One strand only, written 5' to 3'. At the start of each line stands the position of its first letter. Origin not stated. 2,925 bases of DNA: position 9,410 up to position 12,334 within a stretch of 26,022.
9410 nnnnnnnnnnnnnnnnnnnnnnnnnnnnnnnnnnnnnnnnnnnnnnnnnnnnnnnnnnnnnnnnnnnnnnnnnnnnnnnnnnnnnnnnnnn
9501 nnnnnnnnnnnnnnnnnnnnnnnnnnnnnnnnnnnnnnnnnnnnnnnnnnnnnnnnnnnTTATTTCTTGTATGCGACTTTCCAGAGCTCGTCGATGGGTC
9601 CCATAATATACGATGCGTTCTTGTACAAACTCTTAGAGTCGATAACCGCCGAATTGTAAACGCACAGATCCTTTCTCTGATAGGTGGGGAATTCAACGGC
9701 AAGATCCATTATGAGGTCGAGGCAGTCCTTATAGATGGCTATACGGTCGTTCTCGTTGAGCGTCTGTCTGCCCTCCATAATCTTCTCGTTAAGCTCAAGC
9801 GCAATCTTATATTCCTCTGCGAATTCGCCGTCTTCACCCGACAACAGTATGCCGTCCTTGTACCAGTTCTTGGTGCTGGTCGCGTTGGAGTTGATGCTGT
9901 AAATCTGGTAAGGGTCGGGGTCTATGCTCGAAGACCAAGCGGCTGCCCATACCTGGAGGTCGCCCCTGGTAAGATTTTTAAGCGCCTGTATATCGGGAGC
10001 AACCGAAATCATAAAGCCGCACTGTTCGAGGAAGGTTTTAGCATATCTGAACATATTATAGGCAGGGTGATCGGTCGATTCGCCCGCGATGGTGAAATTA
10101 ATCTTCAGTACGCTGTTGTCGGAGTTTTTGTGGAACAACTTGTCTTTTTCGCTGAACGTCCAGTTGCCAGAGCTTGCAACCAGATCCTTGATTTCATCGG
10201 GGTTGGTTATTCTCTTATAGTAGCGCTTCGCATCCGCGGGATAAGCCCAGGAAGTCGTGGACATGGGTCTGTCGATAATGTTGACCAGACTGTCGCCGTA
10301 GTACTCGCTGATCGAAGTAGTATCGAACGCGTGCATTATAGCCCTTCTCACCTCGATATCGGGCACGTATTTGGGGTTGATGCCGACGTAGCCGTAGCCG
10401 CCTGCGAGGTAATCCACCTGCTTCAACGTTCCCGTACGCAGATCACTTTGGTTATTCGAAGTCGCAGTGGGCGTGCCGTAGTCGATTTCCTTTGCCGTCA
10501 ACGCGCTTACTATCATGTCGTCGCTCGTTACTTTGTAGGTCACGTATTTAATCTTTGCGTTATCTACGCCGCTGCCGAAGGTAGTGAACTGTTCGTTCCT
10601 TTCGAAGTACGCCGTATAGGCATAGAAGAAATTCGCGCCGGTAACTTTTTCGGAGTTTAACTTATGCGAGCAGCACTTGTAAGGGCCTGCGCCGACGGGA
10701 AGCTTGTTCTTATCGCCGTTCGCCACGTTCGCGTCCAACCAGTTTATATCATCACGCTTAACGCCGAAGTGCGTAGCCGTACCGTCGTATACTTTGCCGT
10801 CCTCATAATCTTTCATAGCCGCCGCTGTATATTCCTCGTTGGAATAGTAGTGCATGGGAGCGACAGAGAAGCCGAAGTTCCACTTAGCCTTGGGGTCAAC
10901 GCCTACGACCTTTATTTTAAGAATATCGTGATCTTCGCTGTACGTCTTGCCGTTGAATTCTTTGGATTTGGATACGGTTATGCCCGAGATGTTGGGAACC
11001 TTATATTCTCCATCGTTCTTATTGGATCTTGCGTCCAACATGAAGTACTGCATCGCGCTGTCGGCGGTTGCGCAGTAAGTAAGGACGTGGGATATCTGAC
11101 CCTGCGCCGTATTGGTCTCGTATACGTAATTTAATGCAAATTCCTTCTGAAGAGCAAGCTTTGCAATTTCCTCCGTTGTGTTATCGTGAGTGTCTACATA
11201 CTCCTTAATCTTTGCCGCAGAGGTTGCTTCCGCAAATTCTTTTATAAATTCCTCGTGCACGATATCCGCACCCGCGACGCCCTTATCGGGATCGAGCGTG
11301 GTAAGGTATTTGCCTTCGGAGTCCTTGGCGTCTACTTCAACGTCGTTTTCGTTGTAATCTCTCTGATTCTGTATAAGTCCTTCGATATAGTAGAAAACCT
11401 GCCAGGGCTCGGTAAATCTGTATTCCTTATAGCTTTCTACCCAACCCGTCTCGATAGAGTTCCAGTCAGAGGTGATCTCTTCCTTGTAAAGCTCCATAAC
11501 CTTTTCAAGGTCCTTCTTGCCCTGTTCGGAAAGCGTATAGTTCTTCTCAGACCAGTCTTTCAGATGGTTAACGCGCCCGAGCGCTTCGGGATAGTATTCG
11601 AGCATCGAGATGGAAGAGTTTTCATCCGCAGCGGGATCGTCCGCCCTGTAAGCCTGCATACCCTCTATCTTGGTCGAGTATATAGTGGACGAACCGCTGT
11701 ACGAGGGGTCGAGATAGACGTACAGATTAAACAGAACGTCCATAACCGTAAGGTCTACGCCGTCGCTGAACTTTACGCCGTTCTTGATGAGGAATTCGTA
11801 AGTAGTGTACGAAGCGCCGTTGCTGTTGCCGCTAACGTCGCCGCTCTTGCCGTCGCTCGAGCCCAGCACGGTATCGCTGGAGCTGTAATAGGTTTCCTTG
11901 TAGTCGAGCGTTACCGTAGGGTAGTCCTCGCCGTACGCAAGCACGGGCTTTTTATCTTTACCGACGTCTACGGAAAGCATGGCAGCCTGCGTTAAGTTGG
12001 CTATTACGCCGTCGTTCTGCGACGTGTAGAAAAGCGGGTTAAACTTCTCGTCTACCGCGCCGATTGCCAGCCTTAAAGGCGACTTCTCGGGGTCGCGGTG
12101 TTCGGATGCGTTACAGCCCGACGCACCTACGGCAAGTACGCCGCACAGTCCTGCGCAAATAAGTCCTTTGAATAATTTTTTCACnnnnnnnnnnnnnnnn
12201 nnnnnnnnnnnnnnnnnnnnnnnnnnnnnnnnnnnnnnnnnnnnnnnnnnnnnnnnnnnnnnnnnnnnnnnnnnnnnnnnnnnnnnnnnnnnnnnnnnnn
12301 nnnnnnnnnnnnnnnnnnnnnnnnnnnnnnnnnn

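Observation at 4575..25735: A 9-gene 'protein utilisation locus': surface binders, LRR-subtilase and a remodelled Opp importer in one operon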

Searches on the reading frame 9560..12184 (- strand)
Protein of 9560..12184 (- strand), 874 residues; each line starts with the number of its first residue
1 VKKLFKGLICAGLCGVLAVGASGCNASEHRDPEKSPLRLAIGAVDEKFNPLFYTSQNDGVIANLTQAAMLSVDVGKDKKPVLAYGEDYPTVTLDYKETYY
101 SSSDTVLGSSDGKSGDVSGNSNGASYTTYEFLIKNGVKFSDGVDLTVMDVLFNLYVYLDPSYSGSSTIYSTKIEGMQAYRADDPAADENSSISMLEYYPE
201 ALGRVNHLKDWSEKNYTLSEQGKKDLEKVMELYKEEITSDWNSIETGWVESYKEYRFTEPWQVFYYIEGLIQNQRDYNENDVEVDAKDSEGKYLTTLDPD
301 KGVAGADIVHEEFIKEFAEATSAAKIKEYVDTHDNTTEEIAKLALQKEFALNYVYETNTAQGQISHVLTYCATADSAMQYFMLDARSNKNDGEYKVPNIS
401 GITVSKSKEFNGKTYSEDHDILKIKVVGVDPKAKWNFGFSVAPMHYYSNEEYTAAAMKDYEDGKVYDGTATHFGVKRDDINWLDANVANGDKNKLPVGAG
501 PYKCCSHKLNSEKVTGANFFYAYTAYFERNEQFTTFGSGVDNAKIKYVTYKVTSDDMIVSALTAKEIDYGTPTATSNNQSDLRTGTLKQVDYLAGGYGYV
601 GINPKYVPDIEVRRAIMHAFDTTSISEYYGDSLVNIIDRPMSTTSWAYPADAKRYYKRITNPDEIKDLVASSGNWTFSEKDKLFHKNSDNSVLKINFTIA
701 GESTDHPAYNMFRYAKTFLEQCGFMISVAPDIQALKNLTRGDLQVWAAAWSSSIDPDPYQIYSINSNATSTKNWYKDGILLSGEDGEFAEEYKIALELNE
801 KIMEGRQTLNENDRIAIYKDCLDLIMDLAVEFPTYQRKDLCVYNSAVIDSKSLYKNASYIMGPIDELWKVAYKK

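Call 4: search_protein_families(library=pfam, proteins=[window:9560-12184:-], max_evalue=0.01)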
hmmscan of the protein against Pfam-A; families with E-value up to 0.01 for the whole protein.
window:9560-12184:- (874 aa): 1 family
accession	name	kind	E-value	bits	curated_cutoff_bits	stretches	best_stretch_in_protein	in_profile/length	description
PF00496.27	SBP_bac_5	-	3e-30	106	32.4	2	482-769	101-365/368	Bacterial extracellular solute-binding proteins, family 5 Middle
